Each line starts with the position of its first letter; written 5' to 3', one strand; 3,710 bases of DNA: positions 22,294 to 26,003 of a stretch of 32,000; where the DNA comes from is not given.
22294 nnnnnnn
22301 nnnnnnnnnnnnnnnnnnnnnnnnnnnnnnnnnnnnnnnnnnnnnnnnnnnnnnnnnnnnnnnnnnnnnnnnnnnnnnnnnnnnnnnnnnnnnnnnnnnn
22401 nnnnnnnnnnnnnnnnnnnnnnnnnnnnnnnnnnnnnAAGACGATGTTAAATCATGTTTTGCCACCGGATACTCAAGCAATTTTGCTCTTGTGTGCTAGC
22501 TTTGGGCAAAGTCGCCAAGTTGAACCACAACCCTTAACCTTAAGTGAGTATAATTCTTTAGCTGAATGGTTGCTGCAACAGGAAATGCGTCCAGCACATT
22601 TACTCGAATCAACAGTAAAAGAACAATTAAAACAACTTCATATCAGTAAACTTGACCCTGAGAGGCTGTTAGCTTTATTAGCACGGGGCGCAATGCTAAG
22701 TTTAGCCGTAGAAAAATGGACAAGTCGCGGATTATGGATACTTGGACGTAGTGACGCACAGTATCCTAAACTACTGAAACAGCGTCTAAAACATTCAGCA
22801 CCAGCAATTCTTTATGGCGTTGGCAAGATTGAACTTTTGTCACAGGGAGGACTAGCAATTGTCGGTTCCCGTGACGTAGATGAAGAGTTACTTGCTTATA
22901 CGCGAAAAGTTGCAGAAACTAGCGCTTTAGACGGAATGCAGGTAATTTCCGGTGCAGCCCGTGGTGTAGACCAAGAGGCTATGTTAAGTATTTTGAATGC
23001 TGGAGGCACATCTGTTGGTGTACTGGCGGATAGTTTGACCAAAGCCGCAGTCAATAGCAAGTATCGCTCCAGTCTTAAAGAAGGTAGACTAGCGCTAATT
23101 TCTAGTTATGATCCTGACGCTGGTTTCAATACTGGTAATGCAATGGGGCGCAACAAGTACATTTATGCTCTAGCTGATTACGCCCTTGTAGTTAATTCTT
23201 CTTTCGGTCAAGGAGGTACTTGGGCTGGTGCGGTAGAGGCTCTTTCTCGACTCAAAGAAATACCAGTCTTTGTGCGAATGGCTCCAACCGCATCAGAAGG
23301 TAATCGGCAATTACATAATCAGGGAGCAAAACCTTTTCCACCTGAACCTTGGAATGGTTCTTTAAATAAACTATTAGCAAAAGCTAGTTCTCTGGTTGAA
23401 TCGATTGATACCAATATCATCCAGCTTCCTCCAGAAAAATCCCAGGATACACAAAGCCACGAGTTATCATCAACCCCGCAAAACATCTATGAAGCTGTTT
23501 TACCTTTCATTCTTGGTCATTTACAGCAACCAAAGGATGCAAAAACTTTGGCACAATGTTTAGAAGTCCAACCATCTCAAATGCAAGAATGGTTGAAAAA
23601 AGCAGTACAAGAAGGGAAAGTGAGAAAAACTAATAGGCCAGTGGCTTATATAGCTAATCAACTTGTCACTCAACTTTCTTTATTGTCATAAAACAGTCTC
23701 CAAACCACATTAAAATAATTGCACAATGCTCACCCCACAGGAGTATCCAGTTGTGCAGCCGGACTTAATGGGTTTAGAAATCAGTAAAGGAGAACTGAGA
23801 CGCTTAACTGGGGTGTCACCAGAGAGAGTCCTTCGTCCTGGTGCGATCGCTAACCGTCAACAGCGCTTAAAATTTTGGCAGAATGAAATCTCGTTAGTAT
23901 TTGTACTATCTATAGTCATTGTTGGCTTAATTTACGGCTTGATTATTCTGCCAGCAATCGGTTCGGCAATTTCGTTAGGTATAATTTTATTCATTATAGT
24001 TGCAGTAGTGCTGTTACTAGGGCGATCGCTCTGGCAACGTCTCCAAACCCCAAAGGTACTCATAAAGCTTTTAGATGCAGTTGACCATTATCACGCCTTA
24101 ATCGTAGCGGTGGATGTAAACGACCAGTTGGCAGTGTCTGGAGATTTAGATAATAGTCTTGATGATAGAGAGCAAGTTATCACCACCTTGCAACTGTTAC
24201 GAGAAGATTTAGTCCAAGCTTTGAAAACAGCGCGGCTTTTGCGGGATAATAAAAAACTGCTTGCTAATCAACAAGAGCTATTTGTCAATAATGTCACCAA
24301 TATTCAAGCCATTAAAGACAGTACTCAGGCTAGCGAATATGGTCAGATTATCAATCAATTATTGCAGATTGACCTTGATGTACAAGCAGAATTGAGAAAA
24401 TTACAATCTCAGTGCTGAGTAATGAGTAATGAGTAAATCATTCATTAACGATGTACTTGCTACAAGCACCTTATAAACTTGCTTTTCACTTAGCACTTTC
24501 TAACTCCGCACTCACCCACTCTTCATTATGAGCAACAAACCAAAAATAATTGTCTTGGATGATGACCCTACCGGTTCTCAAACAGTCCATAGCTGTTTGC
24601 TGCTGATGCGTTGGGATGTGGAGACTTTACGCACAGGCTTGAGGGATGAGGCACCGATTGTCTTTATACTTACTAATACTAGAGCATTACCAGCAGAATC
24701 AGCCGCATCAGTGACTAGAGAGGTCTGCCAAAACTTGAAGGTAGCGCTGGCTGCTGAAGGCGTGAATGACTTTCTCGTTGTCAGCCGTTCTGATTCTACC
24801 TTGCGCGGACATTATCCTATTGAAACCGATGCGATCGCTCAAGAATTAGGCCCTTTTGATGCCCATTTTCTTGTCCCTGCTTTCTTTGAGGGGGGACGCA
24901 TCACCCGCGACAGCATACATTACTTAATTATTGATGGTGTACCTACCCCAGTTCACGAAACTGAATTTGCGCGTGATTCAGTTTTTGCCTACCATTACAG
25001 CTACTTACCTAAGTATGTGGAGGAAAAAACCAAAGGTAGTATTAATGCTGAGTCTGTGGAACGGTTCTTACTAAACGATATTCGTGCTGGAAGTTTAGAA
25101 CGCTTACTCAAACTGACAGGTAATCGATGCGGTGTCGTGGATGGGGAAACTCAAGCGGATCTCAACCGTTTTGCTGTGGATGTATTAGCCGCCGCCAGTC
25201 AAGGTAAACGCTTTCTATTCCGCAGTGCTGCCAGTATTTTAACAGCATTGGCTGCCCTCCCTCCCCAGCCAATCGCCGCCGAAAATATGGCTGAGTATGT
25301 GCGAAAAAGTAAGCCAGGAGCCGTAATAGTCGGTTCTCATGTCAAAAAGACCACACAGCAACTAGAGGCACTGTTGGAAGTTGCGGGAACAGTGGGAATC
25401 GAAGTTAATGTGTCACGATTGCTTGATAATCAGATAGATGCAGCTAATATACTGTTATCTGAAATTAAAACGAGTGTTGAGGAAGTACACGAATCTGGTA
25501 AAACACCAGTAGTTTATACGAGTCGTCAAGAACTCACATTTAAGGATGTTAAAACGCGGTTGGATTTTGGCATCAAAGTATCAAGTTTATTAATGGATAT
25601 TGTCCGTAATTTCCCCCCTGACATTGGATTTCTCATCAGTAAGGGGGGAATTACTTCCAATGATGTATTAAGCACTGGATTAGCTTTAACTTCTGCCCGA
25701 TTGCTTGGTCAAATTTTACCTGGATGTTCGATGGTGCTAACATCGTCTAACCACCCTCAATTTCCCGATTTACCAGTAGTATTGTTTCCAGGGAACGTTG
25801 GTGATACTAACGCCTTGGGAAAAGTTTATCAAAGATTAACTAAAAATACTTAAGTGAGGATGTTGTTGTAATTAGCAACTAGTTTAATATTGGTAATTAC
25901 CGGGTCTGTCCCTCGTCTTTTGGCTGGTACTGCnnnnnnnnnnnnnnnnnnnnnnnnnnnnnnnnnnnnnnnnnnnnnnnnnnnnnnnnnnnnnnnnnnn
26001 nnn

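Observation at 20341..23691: RecQ-like helicase-ComF/PRTase fusion plus DprA-like protein: PsyrTA/RqlHI-type module that mirrors the competence machinery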

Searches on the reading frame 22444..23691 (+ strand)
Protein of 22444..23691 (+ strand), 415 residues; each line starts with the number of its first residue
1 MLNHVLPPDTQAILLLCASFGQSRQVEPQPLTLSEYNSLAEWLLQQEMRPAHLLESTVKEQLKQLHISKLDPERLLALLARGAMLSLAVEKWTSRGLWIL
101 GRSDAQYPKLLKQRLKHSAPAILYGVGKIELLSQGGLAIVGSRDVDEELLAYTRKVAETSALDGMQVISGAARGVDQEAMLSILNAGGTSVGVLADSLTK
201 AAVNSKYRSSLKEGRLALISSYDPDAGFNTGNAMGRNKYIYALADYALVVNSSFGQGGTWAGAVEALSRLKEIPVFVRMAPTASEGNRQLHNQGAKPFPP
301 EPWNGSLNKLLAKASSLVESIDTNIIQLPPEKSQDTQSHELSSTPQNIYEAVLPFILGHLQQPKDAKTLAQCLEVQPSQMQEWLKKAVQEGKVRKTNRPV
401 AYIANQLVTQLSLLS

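Call 3: search_protein_families(library=pfam, proteins=[window:22444-23691:+], max_evalue=0.1)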
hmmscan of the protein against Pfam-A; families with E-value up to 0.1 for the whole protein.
window:22444-23691:+ (415 aa): 4 families
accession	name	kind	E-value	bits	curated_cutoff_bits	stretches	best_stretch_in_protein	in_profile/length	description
PF02481.21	DNA_processg_A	-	4.2e-37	127.8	29.6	1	93-297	3-209/212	DNA recombination-mediator protein A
PF18306.6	LDcluster4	-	2.2e-07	31.1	26.3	1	138-273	5-120/151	SLOG cluster4 family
PF14551.11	MCM_N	-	0.012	16.5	24.9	0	33-65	43-76/95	MCM N-terminal domain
PF08369.16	PCP_red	-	0.063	13.8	32.5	0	265-278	4-17/45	Proto-chlorophyllide reductase 57 kD subunit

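Call 4: search_protein_families(library=padloc, proteins=[window:22444-23691:+], max_evalue=0.1)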
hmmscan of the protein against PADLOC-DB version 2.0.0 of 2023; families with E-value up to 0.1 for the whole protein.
window:22444-23691:+ (415 aa): 4 families
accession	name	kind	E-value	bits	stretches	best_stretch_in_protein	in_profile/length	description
PDLC03927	PsyrA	-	3.3e-140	465.7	1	6-403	3-395/398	-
PDLC03961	ShosA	-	4.3e-25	86.6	1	87-277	69-259/303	-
PDLC02997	ShosA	-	4.8e-05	20.7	1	91-259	89-257/327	-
PDLC02658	DndB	-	0.043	10.8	1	380-413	310-343/356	DndB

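Call 5: search_protein_families(library=ncbifam, proteins=[window:22444-23691:+], max_evalue=0.1)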
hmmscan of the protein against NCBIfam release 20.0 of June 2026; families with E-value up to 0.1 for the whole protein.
window:22444-23691:+ (415 aa): 4 families
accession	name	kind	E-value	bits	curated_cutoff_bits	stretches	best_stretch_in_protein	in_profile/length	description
TIGR00732.1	dprA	equivalog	2.9e-28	98.6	191.15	1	102-296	14-208/220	DNA-processing protein DprA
NF008007.0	PRK10736.1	equivalog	3.2e-18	66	495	1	60-296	37-271/374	DNA-protecting protein DprA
TIGR00725.1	TIGR00725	hypoth_equivalog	0.0015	18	106.9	1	138-198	5-65/159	TIGR00725 family protein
NF040582.1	STY4528_fam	equivalog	0.044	13.8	130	1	332-404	238-310/323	STY4528 family pathogenicity island replication protein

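Call 24: search_solved_structures(query=window:22444-23691:+, max_evalue=0.01)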
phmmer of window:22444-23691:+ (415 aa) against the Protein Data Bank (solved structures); distinct sequences matched with E-value up to 0.01: 7.
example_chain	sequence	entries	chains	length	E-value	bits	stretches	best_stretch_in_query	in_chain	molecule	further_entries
3uqz_A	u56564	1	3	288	2.1e-06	30.4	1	117-258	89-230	DNA processing protein DprA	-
5mll_A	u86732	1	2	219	6.2e-05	25.5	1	118-294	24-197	DNA processing chain A (DprA)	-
4ljr_A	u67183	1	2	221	6.2e-05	25.5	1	118-294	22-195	DNA processing chain A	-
4ljk_A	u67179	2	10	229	7e-05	25.3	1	118-294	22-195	DNA processing chain A (DprA)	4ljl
8zva_A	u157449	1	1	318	0.0025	20.2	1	91-257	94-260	DNA processing protein DprA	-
9vzo_A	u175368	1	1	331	0.0027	20.1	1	91-257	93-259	DprA-like antitoxin protein ShosA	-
3maj_A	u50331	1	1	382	0.0031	19.9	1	129-197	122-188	DNA processing chain A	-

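Call 35: find_homologous_proteins(query=window:22444-23691:+, max_evalue=0.00001)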
Query window:22444-23691:+ (415 aa): 2430 proteins with E <= 0.00001 among 8000 candidates; the best 120 are listed.
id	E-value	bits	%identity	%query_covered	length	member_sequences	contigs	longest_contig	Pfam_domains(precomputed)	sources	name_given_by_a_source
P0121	2.7e-267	904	100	100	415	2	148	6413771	PF02481.22,PF18306.7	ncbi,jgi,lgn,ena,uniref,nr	ncbi:DNA-processing protein DprA [Anabaena sp. FACHB-709]|uniref:Smf/DprA SLOG domain-containing pro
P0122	3.4e-238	808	89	100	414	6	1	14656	PF02481.22,PF18306.7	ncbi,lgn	ncbi:MAG TPA: DNA-processing protein DprA [Leptolyngbyaceae cyanobacterium]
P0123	1.6e-236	803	86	100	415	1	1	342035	PF02481.22,PF18306.7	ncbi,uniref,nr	ncbi:DNA-processing protein DprA [Anabaena subtropica]|uniref:DNA-protecting protein DprA n=1 Tax=An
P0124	4.3e-234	795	89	100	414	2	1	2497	PF02481.22,PF18306.7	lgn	-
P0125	2.9e-230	782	87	100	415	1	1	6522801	PF02481.22,PF18306.7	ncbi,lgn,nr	ncbi:hypothetical protein NIES2111_30220 [Nostoc sp. NIES-2111]|nr:hypothetical protein NIES2111_302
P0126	1.7e-198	678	74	100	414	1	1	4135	PF02481.22,PF18306.7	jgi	jgi:predicted Rossmann fold nucleotide-binding protein DprA/Smf involved in DNA uptake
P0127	1.7e-197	674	75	100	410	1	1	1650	PF02481.22,PF18306.7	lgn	-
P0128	2.8e-197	674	74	100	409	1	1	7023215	PF02481.22,PF18306.7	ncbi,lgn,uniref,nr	ncbi:DNA-processing protein DprA [Calothrix sp. PCC 7507]|uniref:DNA-processing protein DprA n=1 Tax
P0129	3.0e-197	673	74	100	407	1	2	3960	PF02481.22,PF18306.7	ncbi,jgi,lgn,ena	jgi:predicted Rossmann fold nucleotide-binding protein DprA/Smf involved in DNA uptake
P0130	9.5e-197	672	74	100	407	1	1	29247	PF02481.22,PF18306.7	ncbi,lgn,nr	ncbi:SMF family protein [Nostoc sp. ATCC 43529]|nr:SMF family protein [Nostoc sp. ATCC 43529]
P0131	1.2e-196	672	74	100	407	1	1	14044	PF02481.22,PF18306.7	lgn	-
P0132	2.0e-196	671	73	100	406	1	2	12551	PF02481.22,PF18306.7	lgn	-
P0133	2.1e-196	671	74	100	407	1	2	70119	PF02481.22,PF18306.7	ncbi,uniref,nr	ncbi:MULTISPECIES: DNA-processing protein DprA [Nostoc]|uniref:DNA-processing protein DprA n=1 Tax=N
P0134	3.0e-196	670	74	100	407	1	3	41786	PF02481.22,PF18306.7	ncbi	ncbi:DNA-processing protein DprA [Nostoc sp.]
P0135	3.7e-196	670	75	100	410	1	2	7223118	PF02481.22,PF18306.7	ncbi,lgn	ncbi:MAG: DNA-processing protein DprA [Gloeotrichia echinulata GP01]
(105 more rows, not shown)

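Call 37: find_encoding_contigs(protein=P0121, flank=10000, max_places=4)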
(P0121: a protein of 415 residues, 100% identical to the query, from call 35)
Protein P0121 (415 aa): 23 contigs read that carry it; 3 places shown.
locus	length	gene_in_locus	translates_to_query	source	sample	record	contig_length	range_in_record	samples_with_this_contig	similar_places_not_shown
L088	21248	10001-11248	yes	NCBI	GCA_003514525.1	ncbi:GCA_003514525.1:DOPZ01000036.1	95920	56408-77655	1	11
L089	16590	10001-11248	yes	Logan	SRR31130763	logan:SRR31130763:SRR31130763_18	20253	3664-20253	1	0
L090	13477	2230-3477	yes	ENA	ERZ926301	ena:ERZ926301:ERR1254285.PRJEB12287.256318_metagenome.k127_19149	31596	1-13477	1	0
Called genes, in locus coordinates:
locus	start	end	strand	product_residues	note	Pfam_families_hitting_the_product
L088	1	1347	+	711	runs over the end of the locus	PF00117:GATase, PF07722:Peptidase_C26 (weak), PF04715:, PF00425:Chorismate_bind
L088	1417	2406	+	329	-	PF06144:DNA_pol3_delta, PF21694:DNA_pol3_delta_C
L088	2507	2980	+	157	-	PF13767:DUF4168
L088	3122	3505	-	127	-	PF14534:DUF4440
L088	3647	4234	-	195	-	PF00196:GerE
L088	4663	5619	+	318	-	PF01040:UbiA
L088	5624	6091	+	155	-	PF09976:TPR_21 (faint), PF12895:ANAPC3 (faint), PF13424:TPR_12 (faint), PF24575:TPR_Slam (faint), PF14559:TPR_19 (weak), PF23914:TPR_CcmH_CycH (weak), PF13414:TPR_11 (weak), PF14559:TPR_19 (weak), +8 more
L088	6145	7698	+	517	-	PF00590:TP_methylase, PF02602:HEM4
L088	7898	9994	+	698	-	PF04851:ResIII, PF00270:DEAD, PF00271:Helicase_C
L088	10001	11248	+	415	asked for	PF02481:DNA_processg_A, PF18306:LDcluster4 (weak)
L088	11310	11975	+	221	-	-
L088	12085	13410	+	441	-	PF07005:SBD_N, PF17042:NBD_C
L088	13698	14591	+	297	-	PF03775:MinC_C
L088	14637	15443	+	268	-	PF00142:Fer4_NifH (weak), PF01656:CbiA, PF02374:ArsA_ATPase, PF06564:CBP_BcsQ, PF09140:MipZ, PF10609:ParA, PF13614:AAA_31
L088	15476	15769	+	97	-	PF03776:MinE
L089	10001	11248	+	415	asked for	PF02481:DNA_processg_A, PF18306:LDcluster4 (weak)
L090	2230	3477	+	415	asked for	PF02481:DNA_processg_A, PF18306:LDcluster4 (weak)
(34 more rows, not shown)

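Call 62: predict_structure(alignment_id=A2)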
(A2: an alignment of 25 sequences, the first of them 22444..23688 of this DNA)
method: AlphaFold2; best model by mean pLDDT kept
length: 415 residues; sequences in the alignment: 25
mean_pLDDT: 49.8   pTM: 0.31
mean pLDDT of the five models: 49.8, 48.7, 48.6, 46.7, 46.3
residues with pLDDT >= 90: 0; 70-90: 65; 50-70: 136; < 50: 214
segments of 3 or more residues with pLDDT < 50: 1-27, 81-149, 164-175, 193-204, 212-214, 219-267, 318-345, 407-415
pLDDT, mean of each block of 10 residues (from residue 1): 36 44 44 55 63 63 66 65 37 30 33 30 26 32 44 57 49 50 61 41 49 49 28 24 34 38 47 59 60 69 55 54 30 27 52 75 81 84 86 73 56 25
secondary structure, 60 per line:
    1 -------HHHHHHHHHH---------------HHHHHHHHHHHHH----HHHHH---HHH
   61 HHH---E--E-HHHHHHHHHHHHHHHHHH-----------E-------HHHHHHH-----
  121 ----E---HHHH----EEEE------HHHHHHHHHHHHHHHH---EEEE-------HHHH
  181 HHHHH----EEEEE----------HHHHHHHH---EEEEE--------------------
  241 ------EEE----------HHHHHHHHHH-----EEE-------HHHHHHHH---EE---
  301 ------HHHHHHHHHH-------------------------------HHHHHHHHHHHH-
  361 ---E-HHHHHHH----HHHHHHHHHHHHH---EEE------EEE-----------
elements in order: H8-17 H33-45 H50-54 H58-63 H72-89 H109-115 H129-132 E137-140 H147-162 E166-169 H177-185 E190-194 H205-212 E216-220 E247-249 H260-269 E275-277 H285-292 H307-316 H348-359 H366-372 H377-389 E393-395 E402-404

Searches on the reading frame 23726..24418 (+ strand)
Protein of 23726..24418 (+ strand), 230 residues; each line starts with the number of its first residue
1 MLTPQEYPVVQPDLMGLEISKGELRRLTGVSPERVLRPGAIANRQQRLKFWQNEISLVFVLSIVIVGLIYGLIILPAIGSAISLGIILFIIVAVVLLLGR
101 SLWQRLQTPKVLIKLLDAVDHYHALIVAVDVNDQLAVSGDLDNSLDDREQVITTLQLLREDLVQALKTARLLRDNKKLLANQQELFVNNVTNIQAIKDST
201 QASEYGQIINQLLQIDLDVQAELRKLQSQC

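Call 3: search_protein_families(library=pfam, proteins=[window:23726-24418:+], max_evalue=0.1)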
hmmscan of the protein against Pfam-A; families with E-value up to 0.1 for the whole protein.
window:23726-24418:+ (230 aa): 0 families

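Call 4: search_protein_families(library=padloc, proteins=[window:23726-24418:+], max_evalue=0.1)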
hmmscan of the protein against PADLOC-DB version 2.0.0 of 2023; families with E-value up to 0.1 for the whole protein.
window:23726-24418:+ (230 aa): 0 families

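Call 5: search_protein_families(library=ncbifam, proteins=[window:23726-24418:+], max_evalue=0.1)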
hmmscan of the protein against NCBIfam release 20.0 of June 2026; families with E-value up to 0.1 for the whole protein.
window:23726-24418:+ (230 aa): 0 families

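Call 79: find_homologous_proteins(query=window:23726-24418:+, max_evalue=0.00001)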
Query window:23726-24418:+ (230 aa): 311 proteins with E <= 0.00001 among 1576 candidates; the best 120 are listed.
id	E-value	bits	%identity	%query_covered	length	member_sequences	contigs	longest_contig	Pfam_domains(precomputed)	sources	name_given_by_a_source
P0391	6.8e-130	449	100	96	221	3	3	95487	-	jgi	-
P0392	6.6e-120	416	94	95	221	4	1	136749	-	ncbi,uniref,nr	ncbi:hypothetical protein [Nostoc parmelioides]|uniref:Uncharacterized protein n=1 Tax=Nostoc parmel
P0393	1.9e-119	415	94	94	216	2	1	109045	-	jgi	-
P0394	6.2e-109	381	86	95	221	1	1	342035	-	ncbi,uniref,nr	ncbi:hypothetical protein [Anabaena subtropica]|uniref:Uncharacterized protein n=1 Tax=Anabaena subt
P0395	9.5e-106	370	85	95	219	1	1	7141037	-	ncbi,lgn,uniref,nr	ncbi:hypothetical protein [Nostoc sp. MS1]|uniref:hypothetical protein n=1 Tax=Nostoc sp. MS1 TaxID=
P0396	1.0e-105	370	84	95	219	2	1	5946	-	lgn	-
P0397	2.3e-105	369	84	96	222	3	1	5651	-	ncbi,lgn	ncbi:hypothetical protein WDZ92_12575 [Nostoc sp. NIES-2111]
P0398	6.4e-104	364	84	95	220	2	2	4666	-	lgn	-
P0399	1.5e-102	360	84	95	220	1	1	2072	-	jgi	jgi:hypothetical protein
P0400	3.9e-102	358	84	95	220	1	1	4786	-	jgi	jgi:hypothetical protein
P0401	1.3e-101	357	84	95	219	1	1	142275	-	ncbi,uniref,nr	ncbi:hypothetical protein [Anabaena azotica]|uniref:Uncharacterized protein n=1 Tax=Anabaena azotica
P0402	1.6e-101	356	82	95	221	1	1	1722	-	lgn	-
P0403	7.8e-100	351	83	95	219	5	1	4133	-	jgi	-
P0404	7.1e-97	341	74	95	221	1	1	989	-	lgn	-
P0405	2.8e-96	339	73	95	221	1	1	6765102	-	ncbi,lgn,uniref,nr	ncbi:hypothetical protein [Nostoc sp. TCL26-01]|uniref:hypothetical protein n=1 Tax=Nostoc sp. TCL26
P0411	7.8e-86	305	70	92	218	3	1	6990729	-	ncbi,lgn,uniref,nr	ncbi:hypothetical protein CLI64_04165 [Nostoc sp. CENA543]|uniref:hypothetical protein n=1 Tax=Nosto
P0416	1.6e-81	291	68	95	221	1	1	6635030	-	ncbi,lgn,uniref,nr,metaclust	ncbi:hypothetical protein Nos7524_0300 [Nostoc sp. PCC 7524]|uniref:hypothetical protein n=1 Tax=Nos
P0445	3.1e-76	274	61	95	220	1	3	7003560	-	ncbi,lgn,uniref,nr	ncbi:hypothetical protein Cylst_4577 [Cylindrospermum stagnale PCC 7417]|uniref:Uncharacterized prot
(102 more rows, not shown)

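Call 80: find_encoding_contigs(protein=P0416, flank=8000, max_places=1)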
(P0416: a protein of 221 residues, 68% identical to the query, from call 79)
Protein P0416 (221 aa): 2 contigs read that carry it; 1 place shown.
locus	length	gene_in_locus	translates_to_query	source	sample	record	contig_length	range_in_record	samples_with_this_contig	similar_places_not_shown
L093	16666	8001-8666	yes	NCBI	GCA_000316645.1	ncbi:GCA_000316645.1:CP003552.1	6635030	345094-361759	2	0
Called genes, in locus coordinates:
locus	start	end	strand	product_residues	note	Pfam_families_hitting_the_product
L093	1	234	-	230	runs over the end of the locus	-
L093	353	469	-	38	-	-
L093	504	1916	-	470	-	PF03055:RPE65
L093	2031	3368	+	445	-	PF00245:Alk_phosphatase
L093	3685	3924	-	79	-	-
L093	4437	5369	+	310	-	PF01073:3Beta_HSD, PF01370:Epimerase, PF04321:RmlD_sub_bind, PF16363:GDP_Man_Dehyd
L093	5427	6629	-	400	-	PF13439:Glyco_transf_4, PF13477:Glyco_trans_4_2 (weak), PF13579:Glyco_trans_4_4, PF00534:Glycos_transf_1, PF13692:Glyco_trans_1_4, PF13524:Glyco_trans_1_2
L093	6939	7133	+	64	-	-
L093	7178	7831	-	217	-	PF04755:PAP_fibrillin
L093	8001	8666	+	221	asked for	-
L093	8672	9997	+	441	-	PF07005:SBD_N, PF17042:NBD_C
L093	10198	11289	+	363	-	PF03775:MinC_C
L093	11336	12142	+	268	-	PF00142:Fer4_NifH (weak), PF01656:CbiA, PF02374:ArsA_ATPase, PF06564:CBP_BcsQ, PF09140:MipZ, PF10609:ParA, PF13614:AAA_31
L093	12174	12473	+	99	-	PF03776:MinE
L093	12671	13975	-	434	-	-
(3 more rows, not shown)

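Call 81: find_encoding_contigs(protein=P0445, flank=8000, max_places=1)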
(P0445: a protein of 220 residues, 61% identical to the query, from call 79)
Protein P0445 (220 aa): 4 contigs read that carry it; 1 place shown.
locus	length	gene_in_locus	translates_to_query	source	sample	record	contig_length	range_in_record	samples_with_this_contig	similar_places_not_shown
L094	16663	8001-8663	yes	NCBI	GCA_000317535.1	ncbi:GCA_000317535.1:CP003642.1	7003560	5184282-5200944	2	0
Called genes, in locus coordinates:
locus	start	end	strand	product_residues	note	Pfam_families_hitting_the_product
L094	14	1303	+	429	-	PF02812:ELFV_dehydrog_N, PF00208:ELFV_dehydrog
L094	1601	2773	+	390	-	PF20067:SSL_N (faint), PF01436:NHL (faint)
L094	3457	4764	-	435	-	-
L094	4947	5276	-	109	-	PF02452:PemK_toxin (weak)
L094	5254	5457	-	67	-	-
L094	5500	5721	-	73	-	-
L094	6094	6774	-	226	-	PF13532:2OG-FeII_Oxy_2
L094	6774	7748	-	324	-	-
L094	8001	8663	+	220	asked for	-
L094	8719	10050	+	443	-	PF07005:SBD_N, PF17042:NBD_C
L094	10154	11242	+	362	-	PF03775:MinC_C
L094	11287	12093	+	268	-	PF00142:Fer4_NifH (faint), PF01656:CbiA, PF02374:ArsA_ATPase, PF06564:CBP_BcsQ, PF09140:MipZ, PF10609:ParA, PF13614:AAA_31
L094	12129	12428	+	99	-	PF03776:MinE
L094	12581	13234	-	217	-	PF05685:Uma2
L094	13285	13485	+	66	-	PF01381:HTH_3, PF13443:HTH_26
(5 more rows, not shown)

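Call 82: find_encoding_contigs(protein=P0411, flank=8000, max_places=1)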
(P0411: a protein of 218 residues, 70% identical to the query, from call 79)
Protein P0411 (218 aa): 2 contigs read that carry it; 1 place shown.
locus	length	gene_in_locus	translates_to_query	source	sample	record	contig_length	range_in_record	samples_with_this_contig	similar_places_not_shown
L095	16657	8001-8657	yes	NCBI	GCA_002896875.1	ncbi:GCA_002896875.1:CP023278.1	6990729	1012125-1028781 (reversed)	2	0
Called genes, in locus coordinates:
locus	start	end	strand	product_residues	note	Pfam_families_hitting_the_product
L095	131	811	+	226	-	-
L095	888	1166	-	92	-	PF18480:DUF5615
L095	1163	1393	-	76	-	PF04255:DUF433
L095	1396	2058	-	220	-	PF05685:Uma2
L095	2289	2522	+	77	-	PF04255:DUF433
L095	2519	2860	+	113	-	PF18478:PIN_10 (weak), PF18480:DUF5615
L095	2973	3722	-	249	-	-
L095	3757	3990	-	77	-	PF14384:BrnA_antitoxin (weak)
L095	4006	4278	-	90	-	PF06305:LapA_dom (weak)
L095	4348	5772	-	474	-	PF02878:PGM_PMM_I, PF02879:PGM_PMM_II, PF02880:PGM_PMM_III, PF00408:PGM_PMM_IV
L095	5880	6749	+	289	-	PF12705:PDDEXK_1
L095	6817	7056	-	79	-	-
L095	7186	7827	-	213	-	PF04755:PAP_fibrillin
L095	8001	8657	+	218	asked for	-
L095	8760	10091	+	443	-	PF07005:SBD_N, PF17042:NBD_C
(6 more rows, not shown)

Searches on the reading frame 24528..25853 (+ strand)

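Call 17: search_protein_families(library=pfam, proteins=[window:24528-25853:+], max_evalue=0.001)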
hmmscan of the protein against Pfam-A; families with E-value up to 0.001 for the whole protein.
window:24528-25853:+ (441 aa): 2 families
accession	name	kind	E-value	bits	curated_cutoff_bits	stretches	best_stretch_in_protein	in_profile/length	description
PF07005.16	SBD_N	-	4e-59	200.6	25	1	7-241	1-230/230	Sugar-binding N-terminal domain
PF17042.10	NBD_C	-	2.7e-38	132.6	28.3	1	265-430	1-168/168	Nucleotide-binding C-terminal domain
